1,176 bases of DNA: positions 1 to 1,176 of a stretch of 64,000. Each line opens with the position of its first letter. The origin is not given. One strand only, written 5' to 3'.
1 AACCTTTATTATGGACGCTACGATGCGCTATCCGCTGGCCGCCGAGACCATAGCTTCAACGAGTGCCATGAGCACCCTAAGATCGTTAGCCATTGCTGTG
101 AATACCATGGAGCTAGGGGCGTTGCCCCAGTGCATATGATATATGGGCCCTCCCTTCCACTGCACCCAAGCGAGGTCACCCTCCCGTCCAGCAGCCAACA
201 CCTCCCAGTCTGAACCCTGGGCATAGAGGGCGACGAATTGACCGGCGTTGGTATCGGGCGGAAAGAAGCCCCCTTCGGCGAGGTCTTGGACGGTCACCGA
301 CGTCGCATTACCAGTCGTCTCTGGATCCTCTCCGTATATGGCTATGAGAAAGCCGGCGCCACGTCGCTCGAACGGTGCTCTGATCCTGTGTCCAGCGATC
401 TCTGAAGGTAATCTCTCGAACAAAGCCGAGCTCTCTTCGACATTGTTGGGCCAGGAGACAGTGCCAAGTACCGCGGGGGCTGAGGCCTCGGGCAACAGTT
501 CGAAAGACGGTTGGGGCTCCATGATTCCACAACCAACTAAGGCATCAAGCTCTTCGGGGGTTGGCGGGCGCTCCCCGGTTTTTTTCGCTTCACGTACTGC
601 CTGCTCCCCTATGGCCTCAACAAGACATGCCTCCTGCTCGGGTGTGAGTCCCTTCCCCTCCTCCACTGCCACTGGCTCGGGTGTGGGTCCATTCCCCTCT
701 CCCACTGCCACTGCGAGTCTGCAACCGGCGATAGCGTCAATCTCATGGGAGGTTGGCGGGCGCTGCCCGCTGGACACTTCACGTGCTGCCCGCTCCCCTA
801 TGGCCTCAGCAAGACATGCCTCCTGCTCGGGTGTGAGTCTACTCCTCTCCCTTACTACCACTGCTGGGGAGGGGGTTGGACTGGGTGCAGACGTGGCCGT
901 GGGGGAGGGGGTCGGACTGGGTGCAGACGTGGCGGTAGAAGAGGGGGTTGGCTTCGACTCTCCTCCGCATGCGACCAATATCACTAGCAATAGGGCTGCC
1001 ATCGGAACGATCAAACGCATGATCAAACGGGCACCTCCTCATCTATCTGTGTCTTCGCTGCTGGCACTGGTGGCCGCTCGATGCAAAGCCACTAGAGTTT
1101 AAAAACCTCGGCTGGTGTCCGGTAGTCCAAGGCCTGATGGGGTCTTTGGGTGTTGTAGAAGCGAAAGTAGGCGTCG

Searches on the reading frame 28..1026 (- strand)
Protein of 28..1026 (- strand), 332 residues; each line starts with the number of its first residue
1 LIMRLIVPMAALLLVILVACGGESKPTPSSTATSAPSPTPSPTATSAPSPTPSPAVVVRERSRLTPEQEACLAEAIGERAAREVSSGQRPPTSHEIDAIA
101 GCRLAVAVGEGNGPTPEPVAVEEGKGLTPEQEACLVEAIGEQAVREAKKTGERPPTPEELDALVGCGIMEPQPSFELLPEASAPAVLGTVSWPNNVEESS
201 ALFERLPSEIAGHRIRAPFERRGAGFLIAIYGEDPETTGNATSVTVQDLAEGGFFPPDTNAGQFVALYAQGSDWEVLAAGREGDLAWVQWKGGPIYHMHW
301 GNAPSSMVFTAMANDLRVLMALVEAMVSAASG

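Call 61: find_encoding_contigs(protein=window:28-1026:-, flank=10000, max_places=2)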
Protein window:28-1026:- (332 aa): no gene with exactly this product is on record in the collection.
